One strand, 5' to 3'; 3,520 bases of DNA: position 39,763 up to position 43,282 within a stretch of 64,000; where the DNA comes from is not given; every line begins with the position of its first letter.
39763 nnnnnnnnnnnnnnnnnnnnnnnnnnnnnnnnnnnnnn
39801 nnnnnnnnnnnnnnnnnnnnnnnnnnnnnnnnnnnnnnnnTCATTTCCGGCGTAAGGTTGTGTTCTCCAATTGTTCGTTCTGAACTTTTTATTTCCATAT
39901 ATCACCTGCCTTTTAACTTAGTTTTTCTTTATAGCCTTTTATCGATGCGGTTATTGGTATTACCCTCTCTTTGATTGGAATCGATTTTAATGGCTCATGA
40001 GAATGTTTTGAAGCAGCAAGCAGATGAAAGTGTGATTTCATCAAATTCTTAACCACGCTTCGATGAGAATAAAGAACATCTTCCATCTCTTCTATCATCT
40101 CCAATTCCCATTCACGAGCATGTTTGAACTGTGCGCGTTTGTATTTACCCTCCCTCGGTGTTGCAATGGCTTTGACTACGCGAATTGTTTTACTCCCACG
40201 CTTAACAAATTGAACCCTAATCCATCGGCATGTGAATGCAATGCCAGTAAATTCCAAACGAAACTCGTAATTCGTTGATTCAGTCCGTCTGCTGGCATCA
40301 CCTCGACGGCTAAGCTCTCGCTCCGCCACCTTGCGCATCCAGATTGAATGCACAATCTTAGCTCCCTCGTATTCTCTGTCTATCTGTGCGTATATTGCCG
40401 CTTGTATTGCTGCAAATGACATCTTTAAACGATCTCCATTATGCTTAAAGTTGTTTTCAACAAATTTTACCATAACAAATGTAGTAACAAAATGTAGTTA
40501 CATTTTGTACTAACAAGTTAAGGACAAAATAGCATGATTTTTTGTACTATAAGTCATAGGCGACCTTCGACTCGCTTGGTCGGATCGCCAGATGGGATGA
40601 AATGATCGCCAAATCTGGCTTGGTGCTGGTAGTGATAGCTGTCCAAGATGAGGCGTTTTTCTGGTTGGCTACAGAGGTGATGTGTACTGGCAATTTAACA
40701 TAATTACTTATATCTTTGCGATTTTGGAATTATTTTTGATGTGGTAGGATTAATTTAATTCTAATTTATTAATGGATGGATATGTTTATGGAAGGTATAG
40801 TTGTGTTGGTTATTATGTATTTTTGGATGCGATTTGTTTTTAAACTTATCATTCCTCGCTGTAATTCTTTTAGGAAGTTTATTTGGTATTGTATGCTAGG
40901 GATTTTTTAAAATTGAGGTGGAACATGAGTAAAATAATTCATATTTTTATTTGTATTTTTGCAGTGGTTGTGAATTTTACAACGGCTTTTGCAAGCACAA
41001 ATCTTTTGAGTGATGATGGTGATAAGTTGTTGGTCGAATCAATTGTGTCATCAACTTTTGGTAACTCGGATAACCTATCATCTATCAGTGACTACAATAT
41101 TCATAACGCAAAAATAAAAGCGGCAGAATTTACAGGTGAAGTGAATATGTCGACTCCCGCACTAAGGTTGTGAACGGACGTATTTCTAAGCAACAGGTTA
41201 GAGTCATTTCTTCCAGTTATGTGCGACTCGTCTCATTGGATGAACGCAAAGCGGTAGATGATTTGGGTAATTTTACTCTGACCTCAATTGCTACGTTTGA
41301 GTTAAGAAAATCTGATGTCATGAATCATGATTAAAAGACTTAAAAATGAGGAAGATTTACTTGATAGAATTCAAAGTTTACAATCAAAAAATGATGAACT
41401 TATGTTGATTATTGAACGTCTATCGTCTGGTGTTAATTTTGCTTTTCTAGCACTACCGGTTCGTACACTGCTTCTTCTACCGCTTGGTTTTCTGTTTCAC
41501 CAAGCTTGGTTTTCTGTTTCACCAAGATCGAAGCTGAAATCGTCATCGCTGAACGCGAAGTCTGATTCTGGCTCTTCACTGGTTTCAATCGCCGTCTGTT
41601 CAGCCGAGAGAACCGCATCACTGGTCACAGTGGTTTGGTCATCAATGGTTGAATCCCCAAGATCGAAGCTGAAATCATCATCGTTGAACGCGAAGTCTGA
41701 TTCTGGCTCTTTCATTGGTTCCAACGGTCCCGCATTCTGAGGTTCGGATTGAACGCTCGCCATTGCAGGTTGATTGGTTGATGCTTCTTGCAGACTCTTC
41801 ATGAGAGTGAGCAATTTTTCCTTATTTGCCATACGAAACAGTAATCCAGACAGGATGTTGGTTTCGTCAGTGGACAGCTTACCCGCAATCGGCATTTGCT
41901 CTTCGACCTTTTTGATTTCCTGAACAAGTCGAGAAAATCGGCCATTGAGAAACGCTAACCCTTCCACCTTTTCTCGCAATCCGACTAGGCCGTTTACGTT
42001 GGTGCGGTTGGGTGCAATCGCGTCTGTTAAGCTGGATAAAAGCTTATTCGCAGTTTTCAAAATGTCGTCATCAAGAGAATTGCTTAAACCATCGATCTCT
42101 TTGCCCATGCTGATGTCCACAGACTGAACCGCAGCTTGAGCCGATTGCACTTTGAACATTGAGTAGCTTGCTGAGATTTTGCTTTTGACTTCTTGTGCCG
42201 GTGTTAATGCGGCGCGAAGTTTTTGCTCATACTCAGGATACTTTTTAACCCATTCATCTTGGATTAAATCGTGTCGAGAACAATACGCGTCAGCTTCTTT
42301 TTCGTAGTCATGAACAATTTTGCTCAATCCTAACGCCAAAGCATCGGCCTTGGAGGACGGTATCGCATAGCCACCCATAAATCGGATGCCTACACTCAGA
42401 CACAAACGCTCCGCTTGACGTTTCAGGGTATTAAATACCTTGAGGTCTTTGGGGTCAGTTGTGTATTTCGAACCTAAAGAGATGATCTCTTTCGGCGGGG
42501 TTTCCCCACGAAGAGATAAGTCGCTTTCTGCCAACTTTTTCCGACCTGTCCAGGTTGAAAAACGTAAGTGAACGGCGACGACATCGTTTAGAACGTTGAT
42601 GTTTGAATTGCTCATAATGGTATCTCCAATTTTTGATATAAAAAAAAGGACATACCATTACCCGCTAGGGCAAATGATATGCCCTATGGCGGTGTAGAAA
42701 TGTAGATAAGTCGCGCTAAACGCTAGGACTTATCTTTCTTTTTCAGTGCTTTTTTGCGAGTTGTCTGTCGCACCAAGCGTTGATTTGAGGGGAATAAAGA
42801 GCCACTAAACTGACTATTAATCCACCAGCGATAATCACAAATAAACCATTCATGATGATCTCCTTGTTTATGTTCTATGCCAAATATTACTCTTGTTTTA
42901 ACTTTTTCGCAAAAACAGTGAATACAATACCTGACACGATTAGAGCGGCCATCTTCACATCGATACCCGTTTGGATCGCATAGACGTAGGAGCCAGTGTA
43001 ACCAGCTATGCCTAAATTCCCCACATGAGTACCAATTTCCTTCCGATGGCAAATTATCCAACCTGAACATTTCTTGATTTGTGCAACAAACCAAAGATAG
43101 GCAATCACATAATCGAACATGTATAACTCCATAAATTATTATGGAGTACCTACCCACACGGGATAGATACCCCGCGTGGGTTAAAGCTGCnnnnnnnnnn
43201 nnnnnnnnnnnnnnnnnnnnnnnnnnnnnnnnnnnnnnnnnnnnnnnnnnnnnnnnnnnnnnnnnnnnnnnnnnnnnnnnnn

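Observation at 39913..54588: Minus-strand gene block: membrane-anchored TraN-like giant protein, four secreted or lipoproteins, YqaJ exonuclease, CobS-like ATPase and DUF3150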

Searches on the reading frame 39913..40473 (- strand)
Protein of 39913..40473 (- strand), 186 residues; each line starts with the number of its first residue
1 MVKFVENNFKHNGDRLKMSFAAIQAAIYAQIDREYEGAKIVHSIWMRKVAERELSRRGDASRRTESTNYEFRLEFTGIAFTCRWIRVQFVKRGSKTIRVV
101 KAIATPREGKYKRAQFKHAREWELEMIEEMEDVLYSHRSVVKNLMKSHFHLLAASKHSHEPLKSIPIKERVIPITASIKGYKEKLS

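Call 7: search_protein_families(library=pfam, proteins=[window:39913-40473:-], max_evalue=0.01)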
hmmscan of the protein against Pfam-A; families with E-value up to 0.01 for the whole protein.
window:39913-40473:- (186 aa): 1 family
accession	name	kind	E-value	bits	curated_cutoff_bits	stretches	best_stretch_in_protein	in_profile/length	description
PF19456.4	MobI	-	4.6e-17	62.7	26.6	1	45-148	12-112/116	MobI protein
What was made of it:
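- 39913..40473 (-): mobI (MobI(A/C)-type conjugative transfer accessory protein). The annotated start in sister plasmids corresponds to 40422. Pfam MobI PF19456, 4.6e-17 (call 7).
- Checked: The last gene (39913-40473) is MobI (Pfam PF19456, 4.6e-17, call 7).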

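Call 8: search_protein_families(library=ncbifam, proteins=[window:39913-40473:-], max_evalue=0.01)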
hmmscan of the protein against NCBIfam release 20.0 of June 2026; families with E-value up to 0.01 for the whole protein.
window:39913-40473:- (186 aa): 0 families

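Call 78: search_protein_families(library=padloc, proteins=[window:39913-40473:-], max_evalue=0.001)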
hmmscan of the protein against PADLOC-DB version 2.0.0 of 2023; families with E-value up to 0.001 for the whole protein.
window:39913-40473:- (186 aa): 0 families

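Call 79: search_protein_families(library=phrogs, proteins=[window:39913-40473:-], max_evalue=0.001)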
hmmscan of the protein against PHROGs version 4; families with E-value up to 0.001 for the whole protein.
window:39913-40473:- (186 aa): 1 family
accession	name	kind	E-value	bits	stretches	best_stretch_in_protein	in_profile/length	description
phrog_18898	-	unknown function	0.00015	22.8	1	47-144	42-140/161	-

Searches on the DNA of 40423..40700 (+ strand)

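Call 75: search_dna_similar(query=window:40423-40700:+, collection=plasmids, mode=distant, max_rows=25, max_evalue=0.001)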
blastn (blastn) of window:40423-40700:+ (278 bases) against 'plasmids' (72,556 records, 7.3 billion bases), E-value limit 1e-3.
Records with a match: 9; places in all: 9; records where one place covers at least 80% of the query: 4.
Best place of each record, by identity: >=99% 1; 95-99% 2; 80-90% 1; 60-80% 5.
By first word of the organism name: Vibrio 9.
By predicted mobility (MOB-suite, as given by PLSDB): non-mobilizable 8; mobilizable 1.
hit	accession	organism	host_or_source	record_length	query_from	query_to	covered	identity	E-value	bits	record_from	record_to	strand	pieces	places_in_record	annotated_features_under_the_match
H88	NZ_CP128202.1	Vibrio furnissii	Homo sapiens,stool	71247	1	278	100%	99.3%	5e-137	493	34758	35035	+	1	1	none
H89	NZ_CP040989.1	Vibrio furnissii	NIST Mixed Microbial RM strain,ATCC ...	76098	1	278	100%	98.6%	2e-134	484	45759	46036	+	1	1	none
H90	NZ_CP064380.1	Vibrio furnissii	-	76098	1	278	100%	98.6%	2e-134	484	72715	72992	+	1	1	none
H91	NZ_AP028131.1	Vibrio fluvialis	Homo sapiens,Stool sample from a ...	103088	17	278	94%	77.8%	1e-49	204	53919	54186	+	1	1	none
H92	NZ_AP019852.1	Vibrio alfacsensis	-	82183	17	131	41%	75.6%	1e-11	77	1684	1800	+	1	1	none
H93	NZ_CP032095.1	Vibrio alfacsensis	Solea senegalensis,whole ...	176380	27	131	38%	74.5%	7e-8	64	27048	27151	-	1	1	none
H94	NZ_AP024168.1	Vibrio alfacsensis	-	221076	27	131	38%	74.1%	3e-6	60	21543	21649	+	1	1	none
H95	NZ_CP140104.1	Vibrio alfacsensis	Scophthalmus maximus,intestinal tract ...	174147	27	128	37%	74.3%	3e-6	59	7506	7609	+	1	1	none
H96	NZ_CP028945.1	Vibrio sp. dhg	single cell,ocean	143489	16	75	22%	85.5%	2e-9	70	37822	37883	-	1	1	mobI: conjugative transfer protein MobI(A/C)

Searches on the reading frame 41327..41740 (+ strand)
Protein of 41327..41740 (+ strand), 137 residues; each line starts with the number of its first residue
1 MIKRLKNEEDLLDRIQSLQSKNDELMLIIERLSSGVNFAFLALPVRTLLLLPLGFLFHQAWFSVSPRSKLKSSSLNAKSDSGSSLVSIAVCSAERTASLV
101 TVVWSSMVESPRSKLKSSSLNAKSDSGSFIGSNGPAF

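Call 51: search_protein_families(library=pfam, proteins=[window:41327-41740:+], max_evalue=0.1)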
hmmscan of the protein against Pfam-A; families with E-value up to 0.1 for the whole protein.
window:41327-41740:+ (137 aa): 1 family
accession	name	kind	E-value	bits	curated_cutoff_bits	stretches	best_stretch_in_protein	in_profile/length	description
PF01534.23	Frizzled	-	0.085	12.5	22.3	1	36-119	178-261/322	Frizzled/Smoothened family membrane region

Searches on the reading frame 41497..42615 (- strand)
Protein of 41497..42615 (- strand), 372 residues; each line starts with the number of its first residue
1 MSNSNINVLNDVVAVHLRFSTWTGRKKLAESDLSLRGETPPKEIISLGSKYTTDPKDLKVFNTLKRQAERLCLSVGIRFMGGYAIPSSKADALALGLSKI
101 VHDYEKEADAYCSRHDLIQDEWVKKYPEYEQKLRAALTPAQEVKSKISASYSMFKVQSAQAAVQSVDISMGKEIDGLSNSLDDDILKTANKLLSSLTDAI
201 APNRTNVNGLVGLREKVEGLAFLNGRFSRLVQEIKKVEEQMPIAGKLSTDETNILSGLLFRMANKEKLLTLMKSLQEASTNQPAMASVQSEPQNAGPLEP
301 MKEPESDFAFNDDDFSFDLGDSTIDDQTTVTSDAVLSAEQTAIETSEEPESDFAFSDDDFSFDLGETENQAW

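Call 7: search_protein_families(library=pfam, proteins=[window:41497-42615:-], max_evalue=0.01)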
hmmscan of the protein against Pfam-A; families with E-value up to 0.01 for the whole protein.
window:41497-42615:- (372 aa): 1 family
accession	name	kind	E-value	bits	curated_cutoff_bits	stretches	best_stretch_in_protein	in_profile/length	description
PF11348.13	DUF3150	-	8.3e-61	206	24.9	1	9-262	1-255/257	Protein of unknown function (DUF3150)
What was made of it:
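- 41497..42615 (-): DUF3150 protein with a twice-repeated acidic motif. Its C-terminus is shorter than in relatives (372 aa against 386 and 396). Pfam PF11348, 8e-61 (call 7).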

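Call 8: search_protein_families(library=ncbifam, proteins=[window:41497-42615:-], max_evalue=0.01)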
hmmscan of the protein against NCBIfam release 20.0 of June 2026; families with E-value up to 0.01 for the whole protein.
window:41497-42615:- (372 aa): 0 families

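Call 78: search_protein_families(library=padloc, proteins=[window:41497-42615:-], max_evalue=0.001)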
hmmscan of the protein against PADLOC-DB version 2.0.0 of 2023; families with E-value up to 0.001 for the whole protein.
window:41497-42615:- (372 aa): 0 families

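Call 79: search_protein_families(library=phrogs, proteins=[window:41497-42615:-], max_evalue=0.001)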
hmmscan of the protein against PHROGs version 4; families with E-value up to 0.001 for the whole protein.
window:41497-42615:- (372 aa): 0 families

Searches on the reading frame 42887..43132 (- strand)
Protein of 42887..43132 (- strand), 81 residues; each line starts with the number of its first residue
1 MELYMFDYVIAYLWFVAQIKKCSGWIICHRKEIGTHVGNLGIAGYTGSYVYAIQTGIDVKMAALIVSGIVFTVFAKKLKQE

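Call 78: search_protein_families(library=padloc, proteins=[window:42887-43132:-], max_evalue=0.001)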
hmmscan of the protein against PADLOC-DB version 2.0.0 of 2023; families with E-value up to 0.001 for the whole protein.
window:42887-43132:- (81 aa): 0 families

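Call 79: search_protein_families(library=phrogs, proteins=[window:42887-43132:-], max_evalue=0.001)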
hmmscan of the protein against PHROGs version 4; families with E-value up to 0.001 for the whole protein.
window:42887-43132:- (81 aa): 0 families
